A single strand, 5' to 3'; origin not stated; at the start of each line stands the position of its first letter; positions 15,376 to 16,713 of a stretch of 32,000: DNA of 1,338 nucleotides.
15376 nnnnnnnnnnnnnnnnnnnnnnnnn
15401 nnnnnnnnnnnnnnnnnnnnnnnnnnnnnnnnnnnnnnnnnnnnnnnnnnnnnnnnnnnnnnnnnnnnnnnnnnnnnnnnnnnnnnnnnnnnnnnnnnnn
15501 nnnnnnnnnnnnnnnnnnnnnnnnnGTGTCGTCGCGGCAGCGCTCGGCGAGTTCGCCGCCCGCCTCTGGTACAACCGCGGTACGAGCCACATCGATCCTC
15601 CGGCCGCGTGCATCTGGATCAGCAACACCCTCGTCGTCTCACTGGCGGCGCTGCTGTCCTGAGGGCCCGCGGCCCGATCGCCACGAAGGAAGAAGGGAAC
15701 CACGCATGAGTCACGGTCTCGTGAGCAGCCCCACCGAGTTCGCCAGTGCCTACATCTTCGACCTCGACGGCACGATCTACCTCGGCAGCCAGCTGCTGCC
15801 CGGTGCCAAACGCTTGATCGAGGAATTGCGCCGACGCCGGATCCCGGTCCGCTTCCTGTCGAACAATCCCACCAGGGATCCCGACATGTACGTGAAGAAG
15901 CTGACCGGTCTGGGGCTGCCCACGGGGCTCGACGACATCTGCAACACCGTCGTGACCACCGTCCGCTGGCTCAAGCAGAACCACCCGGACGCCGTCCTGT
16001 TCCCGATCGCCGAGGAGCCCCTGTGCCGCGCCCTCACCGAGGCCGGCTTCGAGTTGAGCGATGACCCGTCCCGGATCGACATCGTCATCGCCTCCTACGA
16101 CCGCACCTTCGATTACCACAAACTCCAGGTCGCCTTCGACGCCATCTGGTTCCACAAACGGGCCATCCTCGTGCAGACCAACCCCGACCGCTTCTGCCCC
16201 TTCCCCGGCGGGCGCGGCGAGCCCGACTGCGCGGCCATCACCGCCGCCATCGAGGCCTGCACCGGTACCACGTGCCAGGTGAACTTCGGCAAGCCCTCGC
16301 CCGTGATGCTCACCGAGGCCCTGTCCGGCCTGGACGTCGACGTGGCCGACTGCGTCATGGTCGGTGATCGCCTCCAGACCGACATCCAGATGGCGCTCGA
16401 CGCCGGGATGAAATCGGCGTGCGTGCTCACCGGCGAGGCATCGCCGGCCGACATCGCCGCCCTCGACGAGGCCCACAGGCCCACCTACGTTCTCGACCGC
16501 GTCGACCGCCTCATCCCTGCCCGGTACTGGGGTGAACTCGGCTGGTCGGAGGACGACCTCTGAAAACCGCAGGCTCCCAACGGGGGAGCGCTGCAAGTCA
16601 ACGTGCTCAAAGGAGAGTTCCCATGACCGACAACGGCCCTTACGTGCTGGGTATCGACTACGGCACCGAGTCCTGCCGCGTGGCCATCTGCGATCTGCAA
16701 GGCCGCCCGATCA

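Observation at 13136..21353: araB/araL/araM-like trio with a second FGGY kinase, an unknown membrane protein and a DeoR regulator: uncharacterised polyol/pentulose system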

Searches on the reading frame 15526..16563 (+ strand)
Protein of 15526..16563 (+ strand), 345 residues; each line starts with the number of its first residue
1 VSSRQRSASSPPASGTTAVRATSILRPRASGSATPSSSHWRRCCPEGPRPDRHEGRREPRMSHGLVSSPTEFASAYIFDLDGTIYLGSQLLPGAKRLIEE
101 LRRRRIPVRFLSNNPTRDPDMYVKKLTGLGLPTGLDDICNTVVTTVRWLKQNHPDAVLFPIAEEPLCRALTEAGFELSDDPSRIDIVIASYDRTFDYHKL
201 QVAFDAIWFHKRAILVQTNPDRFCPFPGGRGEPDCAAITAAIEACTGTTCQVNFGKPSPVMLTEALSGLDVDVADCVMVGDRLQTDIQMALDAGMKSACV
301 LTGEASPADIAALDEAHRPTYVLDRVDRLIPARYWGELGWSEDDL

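Call 4: search_protein_families(library=pfam, proteins=[window:15526-16563:+])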
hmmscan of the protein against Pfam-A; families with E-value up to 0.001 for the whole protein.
window:15526-16563:+ (345 aa): 4 families
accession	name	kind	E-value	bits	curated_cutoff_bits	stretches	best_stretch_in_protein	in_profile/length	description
PF13242.12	Hydrolase_like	-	4.9e-22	78.1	22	1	254-327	2-73/75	HAD-hyrolase-like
PF13344.12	Hydrolase_6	-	6.4e-22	77.9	27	1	77-176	2-101/101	Haloacid dehalogenase-like hydrolase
PF00702.32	Hydrolase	-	2.3e-15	57.9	26.4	1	246-294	135-191/191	haloacid dehalogenase-like hydrolase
PF13419.12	HAD_2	-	2.9e-09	37.7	23.8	1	251-300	130-178/178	Haloacid dehalogenase-like hydrolase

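Call 5: search_protein_families(library=ncbifam, proteins=[window:15526-16563:+])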
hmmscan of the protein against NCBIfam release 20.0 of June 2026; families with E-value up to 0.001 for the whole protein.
window:15526-16563:+ (345 aa): 28 families (the best 25 are shown)
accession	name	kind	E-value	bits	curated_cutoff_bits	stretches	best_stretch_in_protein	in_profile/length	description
TIGR01452.1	PGP_euk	subfamily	5.6e-39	134.2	201.95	1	74-326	3-276/279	phosphoglycolate/pyridoxal phosphate family phosphatase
TIGR01457.1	HAD-SF-IIA-hyp2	hypoth_equivalog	1.9e-38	132.4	247.65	1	75-325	3-245/249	TIGR01457 family HAD-type hydrolase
NF053752.1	TK1734_fam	exception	1.8e-35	122.5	475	1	76-330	3-256/260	2-phosphoglycolate phosphatase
TIGR01460.1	HAD-SF-IIA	subfamily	1.8e-29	103.3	100.15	1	77-303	2-246/246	HAD-IIA family hydrolase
NF007762.0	PRK10444.1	equivalog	9.4e-26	90.9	368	1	76-326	6-244/250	HAD-IIA family hydrolase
TIGR01458.1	HAD-SF-IIA-hyp3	hypoth_equivalog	9e-20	71.1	175.95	1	75-313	3-236/257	TIGR01458 family HAD-type hydrolase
TIGR02253.1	CTE7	subfamily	1.9e-13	50.7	169.75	1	251-329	145-220/221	TIGR02253 family HAD-type hydrolase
TIGR01459.1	HAD-SF-IIA-hyp4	hypoth_equivalog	1.7e-12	47.3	103.75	1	75-302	10-242/242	TIGR01459 family HAD-type hydrolase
NF053830.1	RUBPPhHalo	equivalog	5.3e-11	42.6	330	1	254-329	157-230/234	ribulose-1,5-bisphosphate 5-phosphatase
TIGR01662.1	HAD-SF-IIIA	subfamily_domain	1.1e-09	38.6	44.6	1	251-299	88-137/141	HAD-IIIA family hydrolase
TIGR01668.1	YqeG_hyp_ppase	hypoth_equivalog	8.5e-08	31.9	89.1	1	239-300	74-135/170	YqeG family HAD IIIA-type phosphatase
TIGR01449.2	PGP_bact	equivalog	9.4e-08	31.8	180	1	254-314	139-198/213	phosphoglycolate phosphatase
TIGR01454.1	AHBA_synth_RP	hypoth_equivalog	3.2e-07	30.2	246.65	1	251-327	126-197/205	AHBA synthesis associated protein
NF009695.0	PRK13222.1-2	equivalog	6.2e-07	29.1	225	1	255-329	149-218/226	phosphoglycolate phosphatase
TIGR01509.1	HAD-SF-IA-v3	subfamily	1.1e-06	28.9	29.4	0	243-299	98-153/154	HAD-IA family hydrolase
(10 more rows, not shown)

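Call 59: search_protein_families(library=ncbifam, proteins=[window:15706-16563:+], max_evalue=1e-10)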
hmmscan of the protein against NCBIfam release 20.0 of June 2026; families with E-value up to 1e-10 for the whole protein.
window:15706-16563:+ (285 aa): 9 families
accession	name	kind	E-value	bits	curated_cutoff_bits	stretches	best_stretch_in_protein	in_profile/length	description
TIGR01452.1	PGP_euk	subfamily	2.4e-39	135.4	201.95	1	14-266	3-276/279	phosphoglycolate/pyridoxal phosphate family phosphatase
TIGR01457.1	HAD-SF-IIA-hyp2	hypoth_equivalog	1e-38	133.3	247.65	1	15-265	3-245/249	TIGR01457 family HAD-type hydrolase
NF053752.1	TK1734_fam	exception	9.2e-36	123.4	475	1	16-270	3-256/260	2-phosphoglycolate phosphatase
TIGR01460.1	HAD-SF-IIA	subfamily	9.6e-30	104.2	100.15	1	17-243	2-246/246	HAD-IIA family hydrolase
NF007762.0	PRK10444.1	equivalog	5e-26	91.8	368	1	16-266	6-244/250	HAD-IIA family hydrolase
TIGR01458.1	HAD-SF-IIA-hyp3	hypoth_equivalog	4.8e-20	72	175.95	1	15-253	3-236/257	TIGR01458 family HAD-type hydrolase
TIGR02253.1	CTE7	subfamily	1.1e-13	51.5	169.75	1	191-269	145-220/221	TIGR02253 family HAD-type hydrolase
TIGR01459.1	HAD-SF-IIA-hyp4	hypoth_equivalog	8.5e-13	48.3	103.75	1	15-242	10-242/242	TIGR01459 family HAD-type hydrolase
NF053830.1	RUBPPhHalo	equivalog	2.5e-11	43.6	330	0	194-269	157-230/234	ribulose-1,5-bisphosphate 5-phosphatase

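Call 65: search_solved_structures(query=window:15706-16563:+, max_evalue=1e-10)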
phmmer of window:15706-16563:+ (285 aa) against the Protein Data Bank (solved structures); distinct sequences matched with E-value up to 1e-10: 29.
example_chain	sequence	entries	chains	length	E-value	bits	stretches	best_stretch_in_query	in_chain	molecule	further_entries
4ift_A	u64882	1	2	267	1.1e-35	126.6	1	14-267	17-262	Thermostable NPPase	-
4kn8_A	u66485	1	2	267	1.6e-35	126.1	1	14-267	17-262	Thermostable NPPase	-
4o8c_A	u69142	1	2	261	1.8e-35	126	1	14-267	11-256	Thermostable NPPase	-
4ig4_A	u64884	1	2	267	2.2e-35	125.7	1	14-267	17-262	Thermostable NPPase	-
1yv9_A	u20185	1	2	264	3.1e-35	125.2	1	15-268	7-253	hydrolase, haloacid dehalogenase family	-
1vjr_A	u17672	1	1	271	1.2e-32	116.7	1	15-267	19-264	4-nitrophenylphosphatase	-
3pdw_A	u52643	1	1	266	1.9e-32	116.1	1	14-271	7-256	Uncharacterized hydrolase yutF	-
1pw5_A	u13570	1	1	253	2.3e-32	115.8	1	15-254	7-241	nagD protein, putative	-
3epr_A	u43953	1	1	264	1.9e-31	112.8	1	15-267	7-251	Hydrolase, haloacid dehalogenase-like family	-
1wvi_A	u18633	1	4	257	8.4e-30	107.4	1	15-263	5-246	putative phosphatases involved in N-acetyl-glucosamine catabolism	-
1zjj_A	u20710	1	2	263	1.2e-29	106.8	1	15-270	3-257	hypothetical protein PH1952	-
1ys9_A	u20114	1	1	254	4e-29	105.1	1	15-267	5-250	Protein SPy1043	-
1ydf_A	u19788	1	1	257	8.2e-29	104.1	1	14-263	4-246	hydrolase, haloacid dehalogenase-like family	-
3qgm_A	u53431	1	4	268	5.1e-28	101.5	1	14-270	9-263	p-nitrophenyl phosphatase (Pho2)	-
4jdp_A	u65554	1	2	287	5.7e-28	101.3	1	14-270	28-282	p-nitrophenyl phosphatase (Pho2)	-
4i9f_A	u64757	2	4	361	4.8e-22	81.9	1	14-262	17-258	Glycerol 3-phosphate phosphatase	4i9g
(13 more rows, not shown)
